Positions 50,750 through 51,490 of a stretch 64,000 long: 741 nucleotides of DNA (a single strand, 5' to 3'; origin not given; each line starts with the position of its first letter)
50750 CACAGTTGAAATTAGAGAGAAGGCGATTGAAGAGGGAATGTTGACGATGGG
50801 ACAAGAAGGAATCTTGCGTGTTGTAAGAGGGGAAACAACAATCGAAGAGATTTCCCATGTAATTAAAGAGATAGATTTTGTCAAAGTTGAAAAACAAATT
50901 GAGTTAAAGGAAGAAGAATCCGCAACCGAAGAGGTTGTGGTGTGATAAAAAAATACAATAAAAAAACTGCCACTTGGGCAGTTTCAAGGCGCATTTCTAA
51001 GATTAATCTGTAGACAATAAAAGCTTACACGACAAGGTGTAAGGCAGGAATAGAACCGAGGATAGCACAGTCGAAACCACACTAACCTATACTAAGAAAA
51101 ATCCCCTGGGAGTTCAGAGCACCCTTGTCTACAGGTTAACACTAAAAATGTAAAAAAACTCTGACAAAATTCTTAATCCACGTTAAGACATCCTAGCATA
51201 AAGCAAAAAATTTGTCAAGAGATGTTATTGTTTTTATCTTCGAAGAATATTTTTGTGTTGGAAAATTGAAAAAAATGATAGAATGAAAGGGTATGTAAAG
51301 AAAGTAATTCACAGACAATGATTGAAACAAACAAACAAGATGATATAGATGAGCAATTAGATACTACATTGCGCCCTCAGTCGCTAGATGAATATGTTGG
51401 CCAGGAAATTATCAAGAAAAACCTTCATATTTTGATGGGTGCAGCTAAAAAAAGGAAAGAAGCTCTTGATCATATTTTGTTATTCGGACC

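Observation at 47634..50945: Two full PilB/GspE secretion-ATPase modules fused into one 1103-aa polypeptide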

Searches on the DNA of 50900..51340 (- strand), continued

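Call 82: search_with_rna_model(model_id=R1, sources=[L017, L018, L019, L020, L021, L022, L023, L024, L025, L027, L029, L030, L031, L032, L033, L034, L035, L036, L037, L038, L040, L041, L044, L046, L048, L050, L051, L053, L056, L057, L058, L059, L061, L062, L063, L064, L065, L067, L068, L069, L070, L074, L075, L077, L078, L079, L080, L081, L082, L083, L084, L086, L087, L088, L089, L090, L091, L093, L094, L095, L097, L098, L099, L101, L103, L105, L106, L107, L108, L111, L112, L113, L114, L115, L116, L118, L119, L120, L121, L122, L123, L124, L127, L128, L129, L130, L132, L133], max_evalue=0.000001, make_alignment=true)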
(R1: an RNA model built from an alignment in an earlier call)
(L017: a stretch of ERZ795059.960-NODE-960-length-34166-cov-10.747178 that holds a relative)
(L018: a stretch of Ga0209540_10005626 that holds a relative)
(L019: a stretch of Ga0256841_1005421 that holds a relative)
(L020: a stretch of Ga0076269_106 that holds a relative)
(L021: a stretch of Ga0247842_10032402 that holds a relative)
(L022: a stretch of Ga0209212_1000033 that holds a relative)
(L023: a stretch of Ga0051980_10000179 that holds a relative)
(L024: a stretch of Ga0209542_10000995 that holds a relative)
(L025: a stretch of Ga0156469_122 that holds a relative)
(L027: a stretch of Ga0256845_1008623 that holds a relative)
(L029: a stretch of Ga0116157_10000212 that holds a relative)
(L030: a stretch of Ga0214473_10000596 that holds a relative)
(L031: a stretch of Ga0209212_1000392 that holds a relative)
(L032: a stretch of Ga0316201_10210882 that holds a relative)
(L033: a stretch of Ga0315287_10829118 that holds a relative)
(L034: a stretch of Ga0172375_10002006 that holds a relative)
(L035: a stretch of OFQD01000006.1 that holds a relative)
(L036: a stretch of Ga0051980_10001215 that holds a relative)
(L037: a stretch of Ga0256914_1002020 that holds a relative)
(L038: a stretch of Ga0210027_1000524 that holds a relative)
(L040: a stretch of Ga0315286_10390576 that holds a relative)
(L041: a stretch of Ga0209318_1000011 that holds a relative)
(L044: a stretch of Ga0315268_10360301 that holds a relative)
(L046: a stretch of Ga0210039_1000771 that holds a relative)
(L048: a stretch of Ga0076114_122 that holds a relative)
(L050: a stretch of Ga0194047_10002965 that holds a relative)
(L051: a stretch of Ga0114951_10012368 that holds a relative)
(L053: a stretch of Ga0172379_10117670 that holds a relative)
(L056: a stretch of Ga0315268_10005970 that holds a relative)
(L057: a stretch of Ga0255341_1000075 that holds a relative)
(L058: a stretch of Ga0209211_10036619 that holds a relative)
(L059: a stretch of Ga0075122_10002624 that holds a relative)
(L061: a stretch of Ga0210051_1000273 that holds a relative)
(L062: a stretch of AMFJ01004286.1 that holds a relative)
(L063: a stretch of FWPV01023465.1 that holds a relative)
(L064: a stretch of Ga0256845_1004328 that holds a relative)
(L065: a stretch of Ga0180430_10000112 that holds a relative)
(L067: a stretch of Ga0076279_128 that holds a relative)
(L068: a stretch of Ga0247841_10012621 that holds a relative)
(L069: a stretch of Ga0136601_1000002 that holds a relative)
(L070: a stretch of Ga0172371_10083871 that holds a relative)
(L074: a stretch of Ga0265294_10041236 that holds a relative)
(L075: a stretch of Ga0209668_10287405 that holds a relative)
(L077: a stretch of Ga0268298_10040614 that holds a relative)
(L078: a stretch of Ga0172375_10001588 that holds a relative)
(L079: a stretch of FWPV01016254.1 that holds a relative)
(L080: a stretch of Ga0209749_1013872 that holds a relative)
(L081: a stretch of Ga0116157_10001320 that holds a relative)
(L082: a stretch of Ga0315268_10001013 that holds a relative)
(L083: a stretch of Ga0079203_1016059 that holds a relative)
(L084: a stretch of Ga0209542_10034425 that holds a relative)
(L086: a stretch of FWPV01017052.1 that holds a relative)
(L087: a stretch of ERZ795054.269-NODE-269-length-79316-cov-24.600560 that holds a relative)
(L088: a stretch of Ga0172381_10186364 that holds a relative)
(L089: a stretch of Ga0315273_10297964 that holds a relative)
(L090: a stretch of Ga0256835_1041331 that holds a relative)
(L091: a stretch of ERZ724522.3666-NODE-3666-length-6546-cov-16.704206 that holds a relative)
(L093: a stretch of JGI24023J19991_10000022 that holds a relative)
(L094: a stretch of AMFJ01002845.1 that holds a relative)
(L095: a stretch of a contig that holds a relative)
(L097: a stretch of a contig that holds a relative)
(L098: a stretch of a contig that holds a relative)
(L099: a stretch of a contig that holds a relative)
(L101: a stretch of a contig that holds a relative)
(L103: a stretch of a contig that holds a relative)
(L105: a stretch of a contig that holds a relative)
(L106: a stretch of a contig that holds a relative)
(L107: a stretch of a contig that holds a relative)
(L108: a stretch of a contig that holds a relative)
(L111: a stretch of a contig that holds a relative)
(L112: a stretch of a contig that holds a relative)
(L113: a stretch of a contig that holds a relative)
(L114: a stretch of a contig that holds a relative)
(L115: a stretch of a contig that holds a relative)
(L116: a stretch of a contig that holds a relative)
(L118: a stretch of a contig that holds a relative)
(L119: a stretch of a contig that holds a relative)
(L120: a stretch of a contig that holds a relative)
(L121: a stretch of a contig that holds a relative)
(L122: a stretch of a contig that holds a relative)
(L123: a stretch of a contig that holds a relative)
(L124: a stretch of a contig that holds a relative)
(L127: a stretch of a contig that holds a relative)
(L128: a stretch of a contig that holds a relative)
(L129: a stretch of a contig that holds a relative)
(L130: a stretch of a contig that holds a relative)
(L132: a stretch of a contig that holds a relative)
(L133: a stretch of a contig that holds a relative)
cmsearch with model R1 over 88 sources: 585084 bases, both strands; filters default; matches with E-value up to 0.000001: 87.
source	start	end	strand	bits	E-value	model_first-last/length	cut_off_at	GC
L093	135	271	+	135.5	5.2e-26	1-143/143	no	0.41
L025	826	972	+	118.7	1.9e-22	1-143/143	no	0.55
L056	10852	10999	-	116.5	5.6e-22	1-143/143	no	0.53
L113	1101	1247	+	116.2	6.7e-22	1-143/143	no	0.53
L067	6490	6636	+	116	7.4e-22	1-143/143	no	0.54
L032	686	821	+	114.8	1.3e-21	1-143/143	no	0.44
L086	6521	6667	+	114.6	1.4e-21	1-143/143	no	0.53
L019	7994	8131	+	108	3.7e-20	1-143/143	no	0.38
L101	8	144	+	103.3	3.6e-19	1-143/143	no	0.43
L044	1229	1374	+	103.2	3.8e-19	1-143/143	no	0.54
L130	13410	13556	-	102.9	4.5e-19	1-143/143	no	0.35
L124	473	619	-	101.8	7.8e-19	1-143/143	no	0.52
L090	101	237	+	101.2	1e-18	1-143/143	no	0.39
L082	1434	1579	+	98.2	4.5e-18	1-143/143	no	0.55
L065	6991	7131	-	97.7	5.8e-18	1-143/143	no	0.37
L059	6635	6782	-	97.3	6.9e-18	1-143/143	no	0.38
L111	1724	1872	+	95.7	1.5e-17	1-143/143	no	0.46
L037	850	987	-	94.7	2.5e-17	1-143/143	no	0.36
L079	290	431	+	94.4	2.9e-17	1-143/143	no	0.47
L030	9840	9988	+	93.7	4e-17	1-143/143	no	0.47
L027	4999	5135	+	91.5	1.2e-16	1-143/143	no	0.45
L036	467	617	-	89.4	3.4e-16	1-143/143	no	0.4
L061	9337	9487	+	88.3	5.9e-16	1-143/143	no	0.42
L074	755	903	-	88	6.6e-16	1-143/143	no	0.45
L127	1234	1383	+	87.3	9.4e-16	1-143/143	no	0.49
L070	2706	2854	-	87.3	9.6e-16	1-143/143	no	0.44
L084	774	921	+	85.9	1.9e-15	1-143/143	no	0.5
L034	2362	2510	+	85.3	2.5e-15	1-143/143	no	0.43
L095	1724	1872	+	84.5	3.8e-15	1-143/143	no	0.41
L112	3507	3657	-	84.4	3.8e-15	1-143/143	no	0.42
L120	3820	3970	-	84.3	4.1e-15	1-143/143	no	0.46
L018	2197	2346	+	84.3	4.2e-15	1-143/143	no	0.45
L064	5995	6133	-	83.6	5.8e-15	1-143/143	no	0.4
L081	3577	3727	+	83.6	5.9e-15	1-143/143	no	0.41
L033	23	173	+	83.2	7e-15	1-143/143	no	0.46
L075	764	912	-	82.3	1.1e-14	1-143/143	no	0.46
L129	7553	7700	-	82.2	1.1e-14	1-143/143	no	0.43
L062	3164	3314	-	80.6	2.5e-14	1-143/143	no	0.44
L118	3389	3538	-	80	3.5e-14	1-143/143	no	0.48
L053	1251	1401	+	79.5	4.3e-14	1-143/143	no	0.44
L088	1528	1678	-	78.6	6.7e-14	1-143/143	no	0.46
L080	1304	1454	+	78.6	6.8e-14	1-143/143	no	0.45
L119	747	897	-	78.1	8.4e-14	1-143/143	no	0.49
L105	771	921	+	77.9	9.2e-14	1-143/143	no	0.48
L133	52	201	+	77.7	1e-13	1-143/143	no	0.52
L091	5590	5737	+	77.1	1.4e-13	1-143/143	no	0.54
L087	3706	3857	+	76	2.4e-13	1-143/143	no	0.52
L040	554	704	-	75.5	3e-13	1-143/143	no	0.45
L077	2345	2492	-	74.8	4.3e-13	1-143/143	no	0.57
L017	7646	7797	-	74.6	4.8e-13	1-143/143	no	0.51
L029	4847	4998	+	74.6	4.8e-13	1-143/143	no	0.51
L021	384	534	-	73.5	8.1e-13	1-143/143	no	0.44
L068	1228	1378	+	73.5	8.1e-13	1-143/143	no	0.44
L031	6942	7093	+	72.7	1.2e-12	1-143/143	no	0.48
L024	557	705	-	72.3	1.5e-12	1-143/143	no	0.48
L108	546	694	-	72.3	1.5e-12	1-143/143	no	0.48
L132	1045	1196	+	72.1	1.6e-12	1-143/143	no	0.49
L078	6985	7135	-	71.8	1.9e-12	1-143/143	no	0.47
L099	445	594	-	71.3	2.4e-12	1-143/143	no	0.45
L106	10212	10360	+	71.1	2.6e-12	1-143/143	no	0.55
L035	9832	9979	+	71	2.8e-12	1-143/143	no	0.49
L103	50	198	-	70.7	3.2e-12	1-143/143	no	0.47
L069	592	738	+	70.1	4.3e-12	1-143/143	no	0.41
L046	4053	4201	-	69.8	5e-12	1-143/143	no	0.44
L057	656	804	-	69.7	5.3e-12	1-143/143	no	0.52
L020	875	1022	+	69.6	5.4e-12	1-143/143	no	0.45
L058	154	301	+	68.3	1e-11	1-143/143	no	0.47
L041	4223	4374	+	68.1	1.1e-11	1-143/143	no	0.49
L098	7082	7233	-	68.1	1.1e-11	1-143/143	no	0.49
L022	1422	1573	-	67.8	1.3e-11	1-143/143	no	0.47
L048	6260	6411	+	67.8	1.3e-11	1-143/143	no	0.47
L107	695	845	-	66.4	2.6e-11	1-143/143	no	0.46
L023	6147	6295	-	63.9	9e-11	1-143/143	no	0.48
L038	8080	8228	+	63.9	9e-11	1-143/143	no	0.48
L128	3531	3682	-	63.8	9.4e-11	1-143/143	no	0.48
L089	924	1073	-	61.9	2.4e-10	1-143/143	no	0.51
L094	196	347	+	61.9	2.4e-10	1-143/143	no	0.53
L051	132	283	+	61.6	2.8e-10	1-143/143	no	0.55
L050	1980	2131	-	61.2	3.4e-10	1-143/143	no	0.55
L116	13812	13963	+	61.2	3.4e-10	1-143/143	no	0.49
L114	2292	2440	-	61.2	3.5e-10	1-143/143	no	0.52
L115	4756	4907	-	60.8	4.2e-10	1-143/143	no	0.55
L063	6300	6448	-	59.9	6.5e-10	1-143/143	no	0.5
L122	456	607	+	59.7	7.2e-10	1-143/143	no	0.56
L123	308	459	-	58.2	1.5e-09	1-143/143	no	0.51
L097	4492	4641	+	58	1.6e-09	1-143/143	no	0.48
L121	2815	2969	+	55.1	6.6e-09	1-143/143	no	0.46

Alignment A6: 87 matches aligned to the model, 214 columns, each read 5' to 3' on its own strand. Consensus structure (alignment columns), stored with it:
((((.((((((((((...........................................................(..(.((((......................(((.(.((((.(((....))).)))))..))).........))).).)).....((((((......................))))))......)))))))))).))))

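Call 84: search_rna_families(sources=[L032, L033, L040, L044, L024, L099, L075, L101, L119, L053, L066, L090, L093, L103, L111, L124], threshold=evalue, max_evalue=0.1)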
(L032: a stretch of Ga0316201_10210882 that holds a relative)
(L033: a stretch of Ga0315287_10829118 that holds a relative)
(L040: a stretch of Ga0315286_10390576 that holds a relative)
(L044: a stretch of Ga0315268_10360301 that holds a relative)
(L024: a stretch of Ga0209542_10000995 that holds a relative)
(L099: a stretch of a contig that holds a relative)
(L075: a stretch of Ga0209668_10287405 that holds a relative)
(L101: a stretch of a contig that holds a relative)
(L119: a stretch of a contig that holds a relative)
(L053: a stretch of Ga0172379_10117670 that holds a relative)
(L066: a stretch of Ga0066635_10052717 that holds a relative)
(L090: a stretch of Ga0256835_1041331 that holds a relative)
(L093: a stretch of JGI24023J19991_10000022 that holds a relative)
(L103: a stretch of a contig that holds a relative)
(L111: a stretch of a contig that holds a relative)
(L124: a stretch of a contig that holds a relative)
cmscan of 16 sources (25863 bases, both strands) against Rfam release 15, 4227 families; matches with E-value up to 0.1: 3.
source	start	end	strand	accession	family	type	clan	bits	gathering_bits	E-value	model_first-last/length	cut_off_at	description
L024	489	581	-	RF01772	rnk_pseudo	Cis-reg; leader;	-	34.1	55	0.023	1-108/108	no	Pseudomonas rnk leader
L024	469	531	+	RF00506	Thr_leader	Cis-reg; leader;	-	32.4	55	0.015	1-118/118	no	Threonine operon leader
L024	492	586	-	RF00506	Thr_leader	Cis-reg; leader;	-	30.9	55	0.034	1-118/118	no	Threonine operon leader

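Call 88: search_with_rna_model(model_id=R1, source=L012, start=13000, end=14600, filters=off, max_evalue=10)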
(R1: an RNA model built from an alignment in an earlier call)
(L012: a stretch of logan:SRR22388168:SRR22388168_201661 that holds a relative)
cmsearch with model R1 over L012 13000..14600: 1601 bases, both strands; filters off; matches with E-value up to 10: 18.
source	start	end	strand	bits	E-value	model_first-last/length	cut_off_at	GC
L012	13216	13317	-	6.9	0.33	1-143/143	no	0.56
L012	13072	13118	-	5.4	0.68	1-143/143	no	0.51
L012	13072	13118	+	5.4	0.71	1-143/143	no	0.51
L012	13785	13811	-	2.9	2.4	1-143/143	no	0.59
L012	13815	13846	-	2.5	3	1-143/143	no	0.5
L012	13605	13631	+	1.9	3.9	1-143/143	no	0.59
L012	14493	14514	-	1.9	3.9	42-102/143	no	0.64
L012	14426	14470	-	1.7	4.3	1-143/143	no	0.44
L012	13457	13479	+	1.3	5.1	1-143/143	no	0.65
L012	13424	13447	+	1.1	5.6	1-143/143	no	0.54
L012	13815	13846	+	1.1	5.7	1-143/143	no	0.5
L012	13424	13447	-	1.1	5.7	1-143/143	no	0.54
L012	13987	14008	-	1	6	1-143/143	no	0.68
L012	13648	13664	-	1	6.1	1-143/143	no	0.65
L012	13004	13019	+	0.8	6.8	1-143/143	no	0.75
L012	14264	14306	-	0.4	8.2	1-143/143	no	0.3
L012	13633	13664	+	0.2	8.9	1-143/143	no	0.59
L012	13390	13400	-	0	9.9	1-143/143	no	0.27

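Call 89: search_with_rna_model(model_id=R1, source=L011, start=13000, end=15700, filters=off, max_evalue=10)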
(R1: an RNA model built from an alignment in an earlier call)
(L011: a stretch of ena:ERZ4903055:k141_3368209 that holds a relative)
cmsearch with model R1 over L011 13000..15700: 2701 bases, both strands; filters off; matches with E-value up to 10: 19.
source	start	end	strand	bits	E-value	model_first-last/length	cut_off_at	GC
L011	15251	15397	-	15.2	0.0095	1-143/143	no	0.61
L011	15251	15397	+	14.5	0.014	1-143/143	no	0.61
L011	13561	13599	+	4.4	1.9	1-143/143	no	0.23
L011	13535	13567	-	4.4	1.9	1-143/143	no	0.33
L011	15205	15246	+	3.8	2.6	1-143/143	no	0.24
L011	14321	14343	-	3.2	3.5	1-143/143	no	0.48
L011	13569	13588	-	2.8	4.3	1-143/143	no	0.2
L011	15123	15163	-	2.6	4.6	1-143/143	no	0.41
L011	15205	15246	-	2.6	4.7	1-143/143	no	0.24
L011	14459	14485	-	2.2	5.6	1-143/143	no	0.37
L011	14222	14247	-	2.2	5.6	1-143/143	no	0.27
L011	15438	15458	+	2.2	5.7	1-143/143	no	0.62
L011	14756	14869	-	2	6.1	1-143/143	no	0.33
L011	13231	13260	+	1.7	7.3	1-143/143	no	0.33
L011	14570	14621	+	1.6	7.6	1-143/143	no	0.37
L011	13410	13442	-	1.6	7.7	1-143/143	no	0.36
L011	13231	13260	-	1.5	7.9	1-143/143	no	0.33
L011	15498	15552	-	1.5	7.9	43-101/143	no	0.35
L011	13519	13528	+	1.3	9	70-79/143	no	0.5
